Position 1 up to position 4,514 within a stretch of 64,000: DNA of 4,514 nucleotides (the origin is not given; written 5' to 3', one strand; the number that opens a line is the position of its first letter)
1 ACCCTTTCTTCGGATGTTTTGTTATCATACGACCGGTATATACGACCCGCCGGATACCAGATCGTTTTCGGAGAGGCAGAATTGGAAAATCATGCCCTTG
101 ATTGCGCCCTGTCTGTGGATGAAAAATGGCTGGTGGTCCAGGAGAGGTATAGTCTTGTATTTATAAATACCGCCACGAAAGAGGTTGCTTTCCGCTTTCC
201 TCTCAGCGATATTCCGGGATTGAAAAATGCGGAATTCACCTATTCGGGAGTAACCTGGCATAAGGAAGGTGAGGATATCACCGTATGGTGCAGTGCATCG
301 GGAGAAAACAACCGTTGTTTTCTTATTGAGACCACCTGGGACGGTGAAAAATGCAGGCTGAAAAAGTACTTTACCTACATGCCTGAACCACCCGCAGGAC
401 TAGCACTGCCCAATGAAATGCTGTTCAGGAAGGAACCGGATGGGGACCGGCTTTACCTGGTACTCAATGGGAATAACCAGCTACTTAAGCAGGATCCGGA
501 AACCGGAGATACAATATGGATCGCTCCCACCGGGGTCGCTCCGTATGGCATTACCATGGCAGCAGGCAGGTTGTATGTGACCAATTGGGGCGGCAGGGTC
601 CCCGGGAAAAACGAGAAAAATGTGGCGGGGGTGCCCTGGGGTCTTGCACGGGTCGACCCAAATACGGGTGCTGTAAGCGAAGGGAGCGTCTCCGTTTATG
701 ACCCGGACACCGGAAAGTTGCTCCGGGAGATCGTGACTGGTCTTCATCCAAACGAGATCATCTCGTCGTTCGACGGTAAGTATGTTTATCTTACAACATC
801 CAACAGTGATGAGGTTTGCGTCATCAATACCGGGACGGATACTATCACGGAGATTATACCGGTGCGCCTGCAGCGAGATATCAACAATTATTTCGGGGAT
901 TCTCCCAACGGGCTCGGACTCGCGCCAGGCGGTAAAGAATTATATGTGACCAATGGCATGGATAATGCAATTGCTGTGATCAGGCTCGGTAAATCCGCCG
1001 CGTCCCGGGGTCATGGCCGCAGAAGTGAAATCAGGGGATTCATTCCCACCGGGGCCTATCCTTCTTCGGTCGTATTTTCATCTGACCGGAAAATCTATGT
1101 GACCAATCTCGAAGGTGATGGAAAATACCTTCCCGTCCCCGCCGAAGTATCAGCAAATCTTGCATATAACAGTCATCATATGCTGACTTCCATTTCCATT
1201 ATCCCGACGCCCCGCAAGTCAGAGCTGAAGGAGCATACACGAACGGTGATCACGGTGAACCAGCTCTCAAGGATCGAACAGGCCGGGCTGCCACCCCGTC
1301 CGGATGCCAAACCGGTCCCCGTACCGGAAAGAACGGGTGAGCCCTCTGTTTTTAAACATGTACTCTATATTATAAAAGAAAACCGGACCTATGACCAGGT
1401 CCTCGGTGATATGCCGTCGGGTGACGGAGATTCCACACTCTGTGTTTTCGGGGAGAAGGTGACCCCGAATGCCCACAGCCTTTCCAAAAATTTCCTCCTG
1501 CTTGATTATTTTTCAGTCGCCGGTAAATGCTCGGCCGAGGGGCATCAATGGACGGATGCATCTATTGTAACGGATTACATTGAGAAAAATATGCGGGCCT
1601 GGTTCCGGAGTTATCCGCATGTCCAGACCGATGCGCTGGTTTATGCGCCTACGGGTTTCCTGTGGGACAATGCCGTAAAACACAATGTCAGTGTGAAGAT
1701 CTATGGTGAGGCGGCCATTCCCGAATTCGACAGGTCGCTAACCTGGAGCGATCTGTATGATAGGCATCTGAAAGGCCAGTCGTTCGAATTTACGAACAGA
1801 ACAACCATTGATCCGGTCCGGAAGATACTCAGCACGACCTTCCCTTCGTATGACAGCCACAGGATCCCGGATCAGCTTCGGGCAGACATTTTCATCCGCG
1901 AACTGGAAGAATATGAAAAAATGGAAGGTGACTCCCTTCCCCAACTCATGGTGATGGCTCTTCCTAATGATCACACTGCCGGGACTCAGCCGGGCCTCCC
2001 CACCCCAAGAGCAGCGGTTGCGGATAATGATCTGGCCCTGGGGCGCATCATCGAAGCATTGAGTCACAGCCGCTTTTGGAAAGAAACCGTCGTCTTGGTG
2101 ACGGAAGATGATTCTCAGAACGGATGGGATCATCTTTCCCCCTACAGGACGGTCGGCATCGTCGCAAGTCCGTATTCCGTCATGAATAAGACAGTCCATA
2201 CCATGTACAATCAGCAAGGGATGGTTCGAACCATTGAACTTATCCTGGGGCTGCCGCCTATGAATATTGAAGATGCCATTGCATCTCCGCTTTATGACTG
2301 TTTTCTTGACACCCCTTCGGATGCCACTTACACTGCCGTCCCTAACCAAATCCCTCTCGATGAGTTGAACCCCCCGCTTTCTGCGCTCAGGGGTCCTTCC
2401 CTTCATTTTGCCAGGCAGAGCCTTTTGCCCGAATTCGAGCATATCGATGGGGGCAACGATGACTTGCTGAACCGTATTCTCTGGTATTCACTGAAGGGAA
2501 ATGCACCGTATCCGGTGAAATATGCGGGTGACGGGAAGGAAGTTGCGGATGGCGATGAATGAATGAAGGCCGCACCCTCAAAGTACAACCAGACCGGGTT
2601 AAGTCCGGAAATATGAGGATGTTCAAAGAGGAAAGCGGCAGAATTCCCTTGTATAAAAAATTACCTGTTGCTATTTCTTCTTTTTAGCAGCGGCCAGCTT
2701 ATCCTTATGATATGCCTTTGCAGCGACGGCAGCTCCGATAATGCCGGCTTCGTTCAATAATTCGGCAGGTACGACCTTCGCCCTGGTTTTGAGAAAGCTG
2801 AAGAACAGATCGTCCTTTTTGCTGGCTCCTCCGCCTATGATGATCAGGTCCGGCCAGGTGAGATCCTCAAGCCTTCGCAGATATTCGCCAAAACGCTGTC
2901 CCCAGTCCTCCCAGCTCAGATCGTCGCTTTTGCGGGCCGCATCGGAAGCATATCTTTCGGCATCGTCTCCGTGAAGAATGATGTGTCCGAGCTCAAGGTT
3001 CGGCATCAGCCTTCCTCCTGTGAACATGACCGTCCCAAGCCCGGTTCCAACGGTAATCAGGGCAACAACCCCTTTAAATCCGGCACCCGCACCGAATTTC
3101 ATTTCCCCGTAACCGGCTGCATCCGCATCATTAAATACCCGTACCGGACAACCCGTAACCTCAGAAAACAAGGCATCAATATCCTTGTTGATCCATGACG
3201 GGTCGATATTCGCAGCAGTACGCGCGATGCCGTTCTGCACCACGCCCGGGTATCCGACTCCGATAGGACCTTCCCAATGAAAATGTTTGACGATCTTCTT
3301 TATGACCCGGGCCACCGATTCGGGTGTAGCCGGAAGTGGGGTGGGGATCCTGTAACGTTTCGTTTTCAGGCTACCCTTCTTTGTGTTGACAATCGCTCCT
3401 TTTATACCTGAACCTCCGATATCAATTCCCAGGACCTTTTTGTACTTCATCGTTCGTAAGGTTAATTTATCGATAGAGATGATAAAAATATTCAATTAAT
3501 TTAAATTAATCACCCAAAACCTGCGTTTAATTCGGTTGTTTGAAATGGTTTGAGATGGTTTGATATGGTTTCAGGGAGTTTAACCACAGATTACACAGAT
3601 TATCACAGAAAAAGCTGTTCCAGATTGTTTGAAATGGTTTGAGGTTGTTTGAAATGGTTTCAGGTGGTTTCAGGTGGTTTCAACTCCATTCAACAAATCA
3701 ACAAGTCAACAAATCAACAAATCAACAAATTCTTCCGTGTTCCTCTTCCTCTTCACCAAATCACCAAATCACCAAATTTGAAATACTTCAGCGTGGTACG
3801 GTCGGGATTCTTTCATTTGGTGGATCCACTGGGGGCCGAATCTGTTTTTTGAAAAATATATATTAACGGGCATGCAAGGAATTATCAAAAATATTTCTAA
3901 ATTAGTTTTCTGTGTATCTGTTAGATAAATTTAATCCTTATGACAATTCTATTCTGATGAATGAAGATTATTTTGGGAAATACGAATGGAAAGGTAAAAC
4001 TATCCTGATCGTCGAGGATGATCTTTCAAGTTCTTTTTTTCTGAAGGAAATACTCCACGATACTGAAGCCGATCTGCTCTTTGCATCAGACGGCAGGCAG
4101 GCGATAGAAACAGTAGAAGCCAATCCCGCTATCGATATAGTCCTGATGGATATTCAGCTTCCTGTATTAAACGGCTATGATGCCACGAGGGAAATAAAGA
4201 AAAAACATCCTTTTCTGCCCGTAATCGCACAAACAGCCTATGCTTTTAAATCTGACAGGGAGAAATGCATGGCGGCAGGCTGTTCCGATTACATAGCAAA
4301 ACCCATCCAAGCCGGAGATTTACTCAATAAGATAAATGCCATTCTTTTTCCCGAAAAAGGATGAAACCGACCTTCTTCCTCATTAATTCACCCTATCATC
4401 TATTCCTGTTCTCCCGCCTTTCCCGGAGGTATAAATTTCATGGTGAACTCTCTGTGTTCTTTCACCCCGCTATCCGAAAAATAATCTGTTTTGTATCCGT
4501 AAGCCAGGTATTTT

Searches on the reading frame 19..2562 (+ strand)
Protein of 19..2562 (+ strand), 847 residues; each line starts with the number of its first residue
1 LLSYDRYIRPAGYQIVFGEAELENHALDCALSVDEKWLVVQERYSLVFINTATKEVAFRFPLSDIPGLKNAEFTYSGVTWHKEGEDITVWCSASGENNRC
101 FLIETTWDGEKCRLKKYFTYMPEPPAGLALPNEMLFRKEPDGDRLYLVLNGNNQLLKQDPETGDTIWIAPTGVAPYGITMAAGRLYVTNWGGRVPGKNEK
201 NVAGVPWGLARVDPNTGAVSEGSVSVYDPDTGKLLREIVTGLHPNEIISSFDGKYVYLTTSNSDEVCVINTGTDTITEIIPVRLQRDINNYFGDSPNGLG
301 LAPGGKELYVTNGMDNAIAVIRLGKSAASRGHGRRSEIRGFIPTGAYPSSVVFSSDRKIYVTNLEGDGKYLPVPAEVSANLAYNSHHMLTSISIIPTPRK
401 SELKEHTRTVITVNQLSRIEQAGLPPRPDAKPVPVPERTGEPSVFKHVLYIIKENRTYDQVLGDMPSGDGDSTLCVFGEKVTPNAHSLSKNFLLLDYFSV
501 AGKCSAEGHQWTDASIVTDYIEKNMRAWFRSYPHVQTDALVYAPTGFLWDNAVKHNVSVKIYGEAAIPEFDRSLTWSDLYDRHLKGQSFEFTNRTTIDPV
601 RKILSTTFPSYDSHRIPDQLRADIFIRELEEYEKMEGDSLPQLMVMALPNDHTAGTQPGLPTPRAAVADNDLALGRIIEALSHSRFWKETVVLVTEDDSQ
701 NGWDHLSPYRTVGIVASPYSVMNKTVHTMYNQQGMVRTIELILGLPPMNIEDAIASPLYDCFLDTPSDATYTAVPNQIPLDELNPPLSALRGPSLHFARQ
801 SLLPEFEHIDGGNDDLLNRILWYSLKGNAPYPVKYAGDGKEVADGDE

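Call 78: search_protein_families(library=pfam, proteins=[window:19-2562:+], max_evalue=0.000001)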
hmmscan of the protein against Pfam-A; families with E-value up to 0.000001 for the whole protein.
window:19-2562:+ (847 aa): 1 family
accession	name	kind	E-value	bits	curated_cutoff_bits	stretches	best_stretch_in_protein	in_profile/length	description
PF04185.19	Phosphoesterase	-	1.6e-09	37.8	23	0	663-746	254-356/356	Phosphoesterase family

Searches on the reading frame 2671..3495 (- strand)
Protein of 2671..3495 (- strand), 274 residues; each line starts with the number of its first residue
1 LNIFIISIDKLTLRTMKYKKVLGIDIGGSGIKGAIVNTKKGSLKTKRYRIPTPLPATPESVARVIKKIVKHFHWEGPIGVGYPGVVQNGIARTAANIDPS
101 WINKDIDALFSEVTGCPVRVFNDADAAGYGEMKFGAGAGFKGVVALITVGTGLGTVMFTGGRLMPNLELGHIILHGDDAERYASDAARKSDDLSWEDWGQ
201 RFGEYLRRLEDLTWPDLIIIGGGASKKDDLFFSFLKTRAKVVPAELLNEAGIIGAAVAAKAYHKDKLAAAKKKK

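Call 78: search_protein_families(library=pfam, proteins=[window:2671-3495:-], max_evalue=0.000001)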
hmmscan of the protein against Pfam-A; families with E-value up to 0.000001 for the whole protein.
window:2671-3495:- (274 aa): 1 family
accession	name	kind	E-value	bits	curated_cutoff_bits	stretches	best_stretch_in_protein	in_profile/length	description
PF00480.26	ROK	-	1.8e-26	93.8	22.9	1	22-175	2-161/294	ROK family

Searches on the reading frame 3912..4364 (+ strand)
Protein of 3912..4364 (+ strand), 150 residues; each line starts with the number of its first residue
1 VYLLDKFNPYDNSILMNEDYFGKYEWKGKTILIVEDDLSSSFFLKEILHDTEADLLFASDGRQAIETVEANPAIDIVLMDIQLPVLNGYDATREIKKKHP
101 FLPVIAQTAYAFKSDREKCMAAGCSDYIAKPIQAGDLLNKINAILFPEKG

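Call 80: search_protein_families(library=pfam, proteins=[window:3912-4364:+], max_evalue=0.00001)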
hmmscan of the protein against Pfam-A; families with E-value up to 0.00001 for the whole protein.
window:3912-4364:+ (150 aa): 1 family
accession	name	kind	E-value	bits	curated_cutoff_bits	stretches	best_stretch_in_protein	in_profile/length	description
PF00072.30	Response_reg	-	5.1e-25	88.2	30.2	1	31-141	1-110/111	Response regulator receiver domain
